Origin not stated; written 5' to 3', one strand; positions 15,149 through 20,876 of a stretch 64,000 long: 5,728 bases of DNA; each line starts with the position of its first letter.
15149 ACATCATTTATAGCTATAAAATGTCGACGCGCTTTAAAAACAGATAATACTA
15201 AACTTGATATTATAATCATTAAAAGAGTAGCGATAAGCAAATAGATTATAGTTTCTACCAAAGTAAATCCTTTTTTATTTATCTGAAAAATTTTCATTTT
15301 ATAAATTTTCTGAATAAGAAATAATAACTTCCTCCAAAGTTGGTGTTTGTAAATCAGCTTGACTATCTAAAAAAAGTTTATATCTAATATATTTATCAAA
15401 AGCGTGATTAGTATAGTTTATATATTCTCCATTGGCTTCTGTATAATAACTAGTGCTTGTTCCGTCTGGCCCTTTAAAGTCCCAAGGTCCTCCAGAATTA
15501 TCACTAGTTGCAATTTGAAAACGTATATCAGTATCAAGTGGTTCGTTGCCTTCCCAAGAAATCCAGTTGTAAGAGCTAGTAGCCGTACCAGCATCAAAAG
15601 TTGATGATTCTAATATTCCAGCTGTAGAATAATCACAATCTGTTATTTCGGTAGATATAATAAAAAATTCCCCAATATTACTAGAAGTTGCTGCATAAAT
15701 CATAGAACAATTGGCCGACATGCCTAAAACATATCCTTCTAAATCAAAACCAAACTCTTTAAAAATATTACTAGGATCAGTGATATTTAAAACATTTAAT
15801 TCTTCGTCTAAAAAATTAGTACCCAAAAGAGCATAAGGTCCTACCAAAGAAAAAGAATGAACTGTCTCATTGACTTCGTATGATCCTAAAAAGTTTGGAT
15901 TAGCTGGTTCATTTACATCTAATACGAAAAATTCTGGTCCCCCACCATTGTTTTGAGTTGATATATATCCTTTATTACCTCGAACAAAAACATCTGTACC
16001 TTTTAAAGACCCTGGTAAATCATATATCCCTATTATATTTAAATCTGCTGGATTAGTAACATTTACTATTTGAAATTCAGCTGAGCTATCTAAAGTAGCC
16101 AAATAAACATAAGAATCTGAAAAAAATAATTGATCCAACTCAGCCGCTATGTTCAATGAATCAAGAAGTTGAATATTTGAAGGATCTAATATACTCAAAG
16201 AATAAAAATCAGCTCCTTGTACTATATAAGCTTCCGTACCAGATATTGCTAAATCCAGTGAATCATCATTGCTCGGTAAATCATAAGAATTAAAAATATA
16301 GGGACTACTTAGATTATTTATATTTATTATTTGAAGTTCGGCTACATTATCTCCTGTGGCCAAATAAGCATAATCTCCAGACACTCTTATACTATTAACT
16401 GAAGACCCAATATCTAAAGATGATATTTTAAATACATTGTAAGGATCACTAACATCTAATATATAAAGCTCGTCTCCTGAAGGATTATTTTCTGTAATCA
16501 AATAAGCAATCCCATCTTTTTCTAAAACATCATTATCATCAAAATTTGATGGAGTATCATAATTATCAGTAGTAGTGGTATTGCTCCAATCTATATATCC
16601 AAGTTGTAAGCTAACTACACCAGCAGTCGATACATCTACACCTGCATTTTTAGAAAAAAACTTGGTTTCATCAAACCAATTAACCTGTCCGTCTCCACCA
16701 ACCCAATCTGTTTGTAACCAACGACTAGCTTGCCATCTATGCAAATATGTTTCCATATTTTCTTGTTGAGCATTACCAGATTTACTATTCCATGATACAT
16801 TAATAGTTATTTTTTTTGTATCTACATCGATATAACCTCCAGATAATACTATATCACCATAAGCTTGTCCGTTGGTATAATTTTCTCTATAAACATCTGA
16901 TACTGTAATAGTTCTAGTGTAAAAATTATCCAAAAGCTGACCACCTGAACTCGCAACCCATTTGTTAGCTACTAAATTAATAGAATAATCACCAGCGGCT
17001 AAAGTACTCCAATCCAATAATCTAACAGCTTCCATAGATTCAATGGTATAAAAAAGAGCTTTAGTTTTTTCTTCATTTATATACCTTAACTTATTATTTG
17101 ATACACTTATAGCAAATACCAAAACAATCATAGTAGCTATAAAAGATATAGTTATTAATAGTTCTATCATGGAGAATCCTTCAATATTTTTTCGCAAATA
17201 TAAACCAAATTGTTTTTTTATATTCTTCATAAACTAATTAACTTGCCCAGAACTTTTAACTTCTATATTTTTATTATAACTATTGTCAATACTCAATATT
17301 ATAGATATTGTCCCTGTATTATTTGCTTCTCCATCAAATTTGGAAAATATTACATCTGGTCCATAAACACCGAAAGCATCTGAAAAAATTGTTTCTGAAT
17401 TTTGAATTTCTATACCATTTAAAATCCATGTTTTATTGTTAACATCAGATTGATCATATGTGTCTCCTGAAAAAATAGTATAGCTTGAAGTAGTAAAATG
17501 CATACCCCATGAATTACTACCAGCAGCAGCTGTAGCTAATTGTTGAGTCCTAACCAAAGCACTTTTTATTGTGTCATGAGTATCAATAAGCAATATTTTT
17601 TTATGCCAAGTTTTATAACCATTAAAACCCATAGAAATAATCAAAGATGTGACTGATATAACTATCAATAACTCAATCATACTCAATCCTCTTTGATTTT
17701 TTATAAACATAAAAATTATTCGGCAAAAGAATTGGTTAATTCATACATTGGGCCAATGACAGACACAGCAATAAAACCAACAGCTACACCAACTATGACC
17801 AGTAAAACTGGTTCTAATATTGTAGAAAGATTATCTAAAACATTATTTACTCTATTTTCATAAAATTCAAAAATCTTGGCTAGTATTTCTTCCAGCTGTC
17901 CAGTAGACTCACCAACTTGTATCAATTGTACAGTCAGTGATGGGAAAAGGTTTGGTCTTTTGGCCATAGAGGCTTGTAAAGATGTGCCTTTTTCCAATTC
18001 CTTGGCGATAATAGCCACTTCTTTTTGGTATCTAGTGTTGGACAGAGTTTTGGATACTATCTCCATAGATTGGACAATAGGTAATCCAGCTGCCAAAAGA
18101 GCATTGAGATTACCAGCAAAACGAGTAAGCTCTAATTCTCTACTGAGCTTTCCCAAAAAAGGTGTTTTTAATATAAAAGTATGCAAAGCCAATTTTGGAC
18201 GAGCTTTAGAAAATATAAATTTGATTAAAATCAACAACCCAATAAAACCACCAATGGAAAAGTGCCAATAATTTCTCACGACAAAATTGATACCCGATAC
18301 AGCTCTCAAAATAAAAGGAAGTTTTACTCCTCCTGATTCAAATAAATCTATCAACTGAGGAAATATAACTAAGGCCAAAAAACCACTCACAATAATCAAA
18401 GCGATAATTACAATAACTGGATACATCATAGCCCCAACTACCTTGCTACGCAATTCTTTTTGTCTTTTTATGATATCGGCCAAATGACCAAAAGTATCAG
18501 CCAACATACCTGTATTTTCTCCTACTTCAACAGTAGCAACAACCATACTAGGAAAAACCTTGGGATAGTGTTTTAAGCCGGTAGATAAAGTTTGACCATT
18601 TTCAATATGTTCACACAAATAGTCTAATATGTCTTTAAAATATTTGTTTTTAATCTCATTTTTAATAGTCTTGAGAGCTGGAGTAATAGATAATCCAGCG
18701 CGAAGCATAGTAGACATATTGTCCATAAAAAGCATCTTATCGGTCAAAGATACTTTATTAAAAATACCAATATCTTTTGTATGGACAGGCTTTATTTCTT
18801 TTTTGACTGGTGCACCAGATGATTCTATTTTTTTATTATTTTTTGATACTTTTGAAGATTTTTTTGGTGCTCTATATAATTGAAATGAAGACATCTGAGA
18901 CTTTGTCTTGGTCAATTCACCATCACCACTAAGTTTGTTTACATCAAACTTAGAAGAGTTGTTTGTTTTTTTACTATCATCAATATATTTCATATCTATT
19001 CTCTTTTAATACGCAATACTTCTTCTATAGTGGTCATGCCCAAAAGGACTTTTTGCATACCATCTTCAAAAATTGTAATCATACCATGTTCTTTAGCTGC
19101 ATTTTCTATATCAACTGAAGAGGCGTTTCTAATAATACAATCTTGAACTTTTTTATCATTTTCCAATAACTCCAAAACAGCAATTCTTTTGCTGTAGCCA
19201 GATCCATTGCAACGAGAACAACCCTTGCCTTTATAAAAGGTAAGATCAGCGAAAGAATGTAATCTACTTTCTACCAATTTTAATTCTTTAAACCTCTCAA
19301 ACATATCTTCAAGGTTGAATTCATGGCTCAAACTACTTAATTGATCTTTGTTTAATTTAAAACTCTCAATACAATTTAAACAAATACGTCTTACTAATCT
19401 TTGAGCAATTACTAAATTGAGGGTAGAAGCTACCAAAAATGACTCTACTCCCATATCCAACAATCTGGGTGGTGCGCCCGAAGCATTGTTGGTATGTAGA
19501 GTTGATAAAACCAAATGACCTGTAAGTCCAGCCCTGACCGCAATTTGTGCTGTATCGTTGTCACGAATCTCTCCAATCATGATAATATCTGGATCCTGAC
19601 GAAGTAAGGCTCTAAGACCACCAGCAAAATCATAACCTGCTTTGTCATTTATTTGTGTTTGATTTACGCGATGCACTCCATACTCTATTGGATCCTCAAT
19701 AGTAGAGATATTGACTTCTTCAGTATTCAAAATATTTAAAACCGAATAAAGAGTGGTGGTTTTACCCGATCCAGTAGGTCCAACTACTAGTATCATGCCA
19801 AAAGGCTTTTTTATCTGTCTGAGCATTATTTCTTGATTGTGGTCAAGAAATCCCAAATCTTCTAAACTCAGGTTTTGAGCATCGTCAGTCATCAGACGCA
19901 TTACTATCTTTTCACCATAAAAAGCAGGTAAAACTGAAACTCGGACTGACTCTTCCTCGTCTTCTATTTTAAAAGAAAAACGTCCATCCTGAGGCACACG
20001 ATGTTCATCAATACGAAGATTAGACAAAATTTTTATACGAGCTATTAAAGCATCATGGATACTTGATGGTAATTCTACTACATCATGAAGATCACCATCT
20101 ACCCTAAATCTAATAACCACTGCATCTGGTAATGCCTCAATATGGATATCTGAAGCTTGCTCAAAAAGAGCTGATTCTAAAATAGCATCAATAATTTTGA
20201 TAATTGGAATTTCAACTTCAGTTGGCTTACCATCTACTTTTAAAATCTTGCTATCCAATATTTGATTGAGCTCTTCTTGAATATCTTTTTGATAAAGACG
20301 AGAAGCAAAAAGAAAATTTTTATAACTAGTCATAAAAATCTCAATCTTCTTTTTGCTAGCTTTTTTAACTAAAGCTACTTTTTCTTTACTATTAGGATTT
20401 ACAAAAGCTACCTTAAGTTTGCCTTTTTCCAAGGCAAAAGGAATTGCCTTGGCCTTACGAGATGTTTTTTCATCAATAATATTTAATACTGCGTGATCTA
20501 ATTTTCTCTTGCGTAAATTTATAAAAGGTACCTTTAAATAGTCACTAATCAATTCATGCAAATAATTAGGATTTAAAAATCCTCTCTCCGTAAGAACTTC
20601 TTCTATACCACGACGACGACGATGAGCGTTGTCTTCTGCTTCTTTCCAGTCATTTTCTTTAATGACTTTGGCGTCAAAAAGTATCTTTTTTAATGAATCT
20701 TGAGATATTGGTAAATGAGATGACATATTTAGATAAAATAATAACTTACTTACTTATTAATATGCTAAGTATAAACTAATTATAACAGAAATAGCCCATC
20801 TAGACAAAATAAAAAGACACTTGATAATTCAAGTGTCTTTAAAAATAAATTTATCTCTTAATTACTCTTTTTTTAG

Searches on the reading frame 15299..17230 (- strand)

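Call 32: search_protein_families(library=pfam, proteins=[window:15299-17230:-], max_evalue=0.00001)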
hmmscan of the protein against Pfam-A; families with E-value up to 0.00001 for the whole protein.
window:15299-17230:- (643 aa): 1 family
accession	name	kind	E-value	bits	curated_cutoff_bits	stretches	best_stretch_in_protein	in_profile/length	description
PF08309.17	LVIVD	-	3.4e-11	42.7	20.2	1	277-317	3-41/42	LVIVD repeat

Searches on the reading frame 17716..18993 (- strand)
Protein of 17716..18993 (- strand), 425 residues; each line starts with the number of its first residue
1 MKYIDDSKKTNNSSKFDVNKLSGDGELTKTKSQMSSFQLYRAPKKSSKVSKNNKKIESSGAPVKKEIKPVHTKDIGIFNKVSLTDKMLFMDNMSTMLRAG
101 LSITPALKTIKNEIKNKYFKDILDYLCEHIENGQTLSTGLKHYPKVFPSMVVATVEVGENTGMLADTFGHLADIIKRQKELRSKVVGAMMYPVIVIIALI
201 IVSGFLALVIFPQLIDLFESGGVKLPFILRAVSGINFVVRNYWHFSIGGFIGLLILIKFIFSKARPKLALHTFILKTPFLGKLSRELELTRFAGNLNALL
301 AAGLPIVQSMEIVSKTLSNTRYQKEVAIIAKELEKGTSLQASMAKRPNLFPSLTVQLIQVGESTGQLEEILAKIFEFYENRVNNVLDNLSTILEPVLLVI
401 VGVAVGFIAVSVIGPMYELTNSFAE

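Call 64: search_protein_families(library=pfam, proteins=[window:17716-18993:-], max_evalue=0.01)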
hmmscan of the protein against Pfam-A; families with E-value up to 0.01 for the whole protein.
window:17716-18993:- (425 aa): 1 family
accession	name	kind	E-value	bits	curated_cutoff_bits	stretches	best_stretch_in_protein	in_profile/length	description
PF00482.28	T2SSF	-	2.4e-59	199.2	25.2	2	89-212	1-125/125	Type II secretion system (T2SS), protein F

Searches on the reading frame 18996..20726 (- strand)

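Call 32: search_protein_families(library=pfam, proteins=[window:18996-20726:-], max_evalue=0.00001)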
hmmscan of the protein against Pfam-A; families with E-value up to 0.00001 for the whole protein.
window:18996-20726:- (576 aa): 2 families
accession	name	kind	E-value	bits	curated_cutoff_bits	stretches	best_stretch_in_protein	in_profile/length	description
PF00437.27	T2SSE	-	2.2e-131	438.4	24.9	1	173-572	6-370/370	Type II/IV secretion system protein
PF05157.20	MshEN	-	1.3e-08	35.1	23.1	1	65-137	2-75/90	MshEN domain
